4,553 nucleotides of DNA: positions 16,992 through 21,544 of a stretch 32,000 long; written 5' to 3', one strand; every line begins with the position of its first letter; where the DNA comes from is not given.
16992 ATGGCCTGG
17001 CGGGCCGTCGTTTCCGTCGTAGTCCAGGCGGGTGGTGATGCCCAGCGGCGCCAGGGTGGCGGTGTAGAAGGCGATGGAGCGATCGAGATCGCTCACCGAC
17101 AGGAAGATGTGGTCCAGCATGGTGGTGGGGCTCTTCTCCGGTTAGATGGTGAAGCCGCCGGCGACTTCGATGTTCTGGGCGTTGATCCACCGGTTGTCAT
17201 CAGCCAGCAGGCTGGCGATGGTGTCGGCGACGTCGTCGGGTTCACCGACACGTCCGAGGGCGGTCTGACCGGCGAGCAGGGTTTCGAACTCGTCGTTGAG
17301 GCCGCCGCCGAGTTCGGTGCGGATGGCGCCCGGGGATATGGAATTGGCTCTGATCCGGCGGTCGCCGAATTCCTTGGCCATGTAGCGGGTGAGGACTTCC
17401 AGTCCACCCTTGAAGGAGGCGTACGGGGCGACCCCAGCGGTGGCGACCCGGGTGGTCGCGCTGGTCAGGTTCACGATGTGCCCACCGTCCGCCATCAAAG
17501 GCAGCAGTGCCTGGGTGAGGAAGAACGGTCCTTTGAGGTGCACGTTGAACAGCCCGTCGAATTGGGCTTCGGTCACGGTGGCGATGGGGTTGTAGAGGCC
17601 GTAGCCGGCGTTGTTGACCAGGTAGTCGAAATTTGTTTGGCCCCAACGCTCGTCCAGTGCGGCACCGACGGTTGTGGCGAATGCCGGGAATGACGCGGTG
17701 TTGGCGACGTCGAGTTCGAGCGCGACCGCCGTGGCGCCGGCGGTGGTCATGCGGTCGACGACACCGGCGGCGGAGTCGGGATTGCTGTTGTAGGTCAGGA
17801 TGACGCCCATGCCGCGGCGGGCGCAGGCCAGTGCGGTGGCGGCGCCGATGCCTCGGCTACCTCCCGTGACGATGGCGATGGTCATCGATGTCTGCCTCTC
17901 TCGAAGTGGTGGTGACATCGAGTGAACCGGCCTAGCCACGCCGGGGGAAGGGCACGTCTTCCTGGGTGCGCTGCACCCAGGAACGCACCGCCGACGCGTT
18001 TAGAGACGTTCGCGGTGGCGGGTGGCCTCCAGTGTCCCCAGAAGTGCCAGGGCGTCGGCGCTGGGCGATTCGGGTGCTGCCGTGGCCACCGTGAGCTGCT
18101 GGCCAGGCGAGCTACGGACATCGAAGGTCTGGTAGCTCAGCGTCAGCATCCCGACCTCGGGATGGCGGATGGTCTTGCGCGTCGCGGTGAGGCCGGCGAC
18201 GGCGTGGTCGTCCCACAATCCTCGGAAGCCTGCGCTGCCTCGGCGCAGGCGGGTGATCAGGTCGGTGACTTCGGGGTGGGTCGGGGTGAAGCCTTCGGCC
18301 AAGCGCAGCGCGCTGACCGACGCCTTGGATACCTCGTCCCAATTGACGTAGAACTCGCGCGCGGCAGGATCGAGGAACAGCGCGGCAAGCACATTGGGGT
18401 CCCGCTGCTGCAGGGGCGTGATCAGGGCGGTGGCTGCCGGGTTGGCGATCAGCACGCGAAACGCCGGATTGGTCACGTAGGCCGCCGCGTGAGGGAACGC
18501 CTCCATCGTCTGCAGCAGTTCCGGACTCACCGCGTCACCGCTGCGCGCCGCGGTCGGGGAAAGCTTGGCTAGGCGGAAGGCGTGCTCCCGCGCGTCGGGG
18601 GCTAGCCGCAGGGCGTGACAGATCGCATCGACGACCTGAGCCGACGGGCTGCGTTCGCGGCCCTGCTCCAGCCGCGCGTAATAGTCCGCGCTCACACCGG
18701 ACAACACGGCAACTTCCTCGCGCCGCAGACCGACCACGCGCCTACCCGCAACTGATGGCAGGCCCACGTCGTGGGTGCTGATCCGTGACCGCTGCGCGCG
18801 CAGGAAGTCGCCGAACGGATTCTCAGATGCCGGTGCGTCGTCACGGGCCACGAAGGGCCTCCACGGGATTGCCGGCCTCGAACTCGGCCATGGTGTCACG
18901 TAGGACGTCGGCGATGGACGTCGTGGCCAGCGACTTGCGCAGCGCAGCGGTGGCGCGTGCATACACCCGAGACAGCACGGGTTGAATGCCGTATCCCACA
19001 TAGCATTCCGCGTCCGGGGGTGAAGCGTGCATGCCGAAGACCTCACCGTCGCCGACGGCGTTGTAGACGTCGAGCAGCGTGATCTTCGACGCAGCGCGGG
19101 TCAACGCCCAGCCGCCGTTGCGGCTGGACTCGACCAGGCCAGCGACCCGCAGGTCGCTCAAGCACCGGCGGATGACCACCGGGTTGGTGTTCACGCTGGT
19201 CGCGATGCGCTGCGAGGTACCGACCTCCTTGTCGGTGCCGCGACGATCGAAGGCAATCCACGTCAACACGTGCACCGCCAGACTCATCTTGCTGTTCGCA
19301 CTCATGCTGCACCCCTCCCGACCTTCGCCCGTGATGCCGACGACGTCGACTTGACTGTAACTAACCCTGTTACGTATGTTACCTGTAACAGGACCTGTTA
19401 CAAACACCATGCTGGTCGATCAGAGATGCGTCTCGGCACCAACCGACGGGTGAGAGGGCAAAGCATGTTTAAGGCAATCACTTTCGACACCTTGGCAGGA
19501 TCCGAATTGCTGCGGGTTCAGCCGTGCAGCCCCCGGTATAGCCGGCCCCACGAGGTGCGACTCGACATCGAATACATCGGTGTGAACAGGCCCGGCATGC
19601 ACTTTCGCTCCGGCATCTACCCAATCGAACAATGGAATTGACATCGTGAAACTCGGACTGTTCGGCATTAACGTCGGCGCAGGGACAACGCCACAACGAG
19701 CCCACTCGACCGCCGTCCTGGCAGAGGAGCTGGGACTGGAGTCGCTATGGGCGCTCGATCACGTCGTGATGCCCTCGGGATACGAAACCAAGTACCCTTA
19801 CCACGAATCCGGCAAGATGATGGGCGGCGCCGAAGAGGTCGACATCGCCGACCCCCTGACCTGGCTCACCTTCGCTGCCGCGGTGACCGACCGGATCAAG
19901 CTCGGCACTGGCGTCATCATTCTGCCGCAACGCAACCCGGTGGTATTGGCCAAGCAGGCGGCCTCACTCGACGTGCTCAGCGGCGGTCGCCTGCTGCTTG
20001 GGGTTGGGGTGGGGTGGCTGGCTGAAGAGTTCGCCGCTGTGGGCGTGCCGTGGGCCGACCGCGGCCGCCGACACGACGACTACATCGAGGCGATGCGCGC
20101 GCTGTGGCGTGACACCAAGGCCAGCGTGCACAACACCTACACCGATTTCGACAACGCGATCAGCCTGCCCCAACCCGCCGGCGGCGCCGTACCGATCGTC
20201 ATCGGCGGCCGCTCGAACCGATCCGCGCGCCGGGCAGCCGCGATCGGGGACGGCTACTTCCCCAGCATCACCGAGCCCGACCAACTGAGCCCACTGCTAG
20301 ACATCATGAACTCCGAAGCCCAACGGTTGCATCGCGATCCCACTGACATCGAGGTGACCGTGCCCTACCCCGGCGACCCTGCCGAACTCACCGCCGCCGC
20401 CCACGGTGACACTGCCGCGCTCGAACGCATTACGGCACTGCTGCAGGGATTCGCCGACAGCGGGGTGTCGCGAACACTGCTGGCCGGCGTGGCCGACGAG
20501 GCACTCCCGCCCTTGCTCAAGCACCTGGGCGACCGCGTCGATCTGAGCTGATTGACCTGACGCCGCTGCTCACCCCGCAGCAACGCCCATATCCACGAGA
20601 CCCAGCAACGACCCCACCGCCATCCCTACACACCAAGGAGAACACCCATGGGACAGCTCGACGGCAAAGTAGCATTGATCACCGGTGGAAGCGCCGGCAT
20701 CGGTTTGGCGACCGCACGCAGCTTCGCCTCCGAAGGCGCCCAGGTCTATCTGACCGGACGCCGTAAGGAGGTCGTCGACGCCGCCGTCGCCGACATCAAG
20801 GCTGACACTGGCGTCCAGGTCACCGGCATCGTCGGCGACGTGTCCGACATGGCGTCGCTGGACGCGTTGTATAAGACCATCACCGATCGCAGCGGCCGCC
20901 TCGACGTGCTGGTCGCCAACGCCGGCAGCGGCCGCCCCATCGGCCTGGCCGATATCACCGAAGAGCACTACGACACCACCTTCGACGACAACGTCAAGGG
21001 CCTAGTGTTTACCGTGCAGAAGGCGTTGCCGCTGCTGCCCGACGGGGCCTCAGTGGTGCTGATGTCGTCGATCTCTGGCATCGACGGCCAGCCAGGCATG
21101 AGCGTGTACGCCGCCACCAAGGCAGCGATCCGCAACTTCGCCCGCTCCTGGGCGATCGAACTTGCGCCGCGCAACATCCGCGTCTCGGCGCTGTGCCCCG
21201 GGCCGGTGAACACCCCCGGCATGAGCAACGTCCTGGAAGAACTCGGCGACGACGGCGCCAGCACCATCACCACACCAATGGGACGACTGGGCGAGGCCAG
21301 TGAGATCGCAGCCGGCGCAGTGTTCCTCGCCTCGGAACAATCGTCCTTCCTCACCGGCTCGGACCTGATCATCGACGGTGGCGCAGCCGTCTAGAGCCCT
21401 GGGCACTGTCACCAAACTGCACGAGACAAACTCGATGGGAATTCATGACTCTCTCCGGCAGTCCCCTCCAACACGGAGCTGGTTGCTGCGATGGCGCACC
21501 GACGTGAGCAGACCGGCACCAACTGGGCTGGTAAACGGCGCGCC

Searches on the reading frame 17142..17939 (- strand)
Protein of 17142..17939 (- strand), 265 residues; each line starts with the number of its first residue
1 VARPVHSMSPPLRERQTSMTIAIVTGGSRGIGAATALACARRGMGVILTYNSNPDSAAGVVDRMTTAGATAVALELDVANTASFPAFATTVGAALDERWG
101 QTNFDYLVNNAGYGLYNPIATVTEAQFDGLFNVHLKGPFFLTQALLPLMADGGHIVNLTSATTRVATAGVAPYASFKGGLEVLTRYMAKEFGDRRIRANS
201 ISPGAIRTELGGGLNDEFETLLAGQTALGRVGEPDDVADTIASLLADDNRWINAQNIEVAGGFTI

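Call 70: search_protein_families(library=pfam, proteins=[window:17142-17939:-], max_evalue=0.001)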
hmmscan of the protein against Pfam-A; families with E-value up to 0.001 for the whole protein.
window:17142-17939:- (265 aa): 5 families
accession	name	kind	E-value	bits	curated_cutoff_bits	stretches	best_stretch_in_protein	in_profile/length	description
PF13561.12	adh_short_C2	-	2.6e-54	184.8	27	1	29-264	6-236/236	Enoyl-(Acyl carrier protein) reductase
PF00106.31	adh_short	-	9.6e-41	139.9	26.6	1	21-215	2-191/195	short chain dehydrogenase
PF08659.16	KR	-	1.7e-07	31.8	22.6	1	22-188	3-164/180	KR domain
PF23441.1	SDR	-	3.7e-07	30.2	27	1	20-249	8-243/258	SDR-like rossmann domain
PF08643.16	DUF1776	-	0.00087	19.2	25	0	112-206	102-199/294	Fungal family of unknown function (DUF1776)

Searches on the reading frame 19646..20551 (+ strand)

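Call 70: search_protein_families(library=pfam, proteins=[window:19646-20551:+], max_evalue=0.001)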
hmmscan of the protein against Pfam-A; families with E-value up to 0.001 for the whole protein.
window:19646-20551:+ (301 aa): 1 family
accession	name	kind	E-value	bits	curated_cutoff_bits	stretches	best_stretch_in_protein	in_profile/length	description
PF00296.26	Bac_luciferase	-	5.4e-52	177.5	27.9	1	11-242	16-227/314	Luciferase-like monooxygenase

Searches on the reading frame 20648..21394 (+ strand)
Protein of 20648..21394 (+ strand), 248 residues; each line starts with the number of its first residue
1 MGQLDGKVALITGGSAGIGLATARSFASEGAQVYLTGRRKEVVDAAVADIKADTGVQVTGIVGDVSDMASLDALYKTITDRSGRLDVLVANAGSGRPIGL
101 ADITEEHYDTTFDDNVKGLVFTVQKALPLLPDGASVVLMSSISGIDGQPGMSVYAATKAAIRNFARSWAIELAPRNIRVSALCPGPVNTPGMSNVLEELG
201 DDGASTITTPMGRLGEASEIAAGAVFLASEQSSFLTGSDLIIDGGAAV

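Call 70: search_protein_families(library=pfam, proteins=[window:20648-21394:+], max_evalue=0.001)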
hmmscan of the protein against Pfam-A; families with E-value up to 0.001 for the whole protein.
window:20648-21394:+ (248 aa): 4 families
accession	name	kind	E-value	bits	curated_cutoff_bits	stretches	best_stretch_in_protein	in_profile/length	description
PF13561.12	adh_short_C2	-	1.2e-60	205.5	27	1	16-246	6-235/236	Enoyl-(Acyl carrier protein) reductase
PF00106.31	adh_short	-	4.4e-52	176.9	26.6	1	7-196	1-191/195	short chain dehydrogenase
PF08659.16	KR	-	2e-19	70.6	22.6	1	9-169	3-164/180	KR domain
PF23441.1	SDR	-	6.7e-11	42.5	27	1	7-191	8-198/258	SDR-like rossmann domain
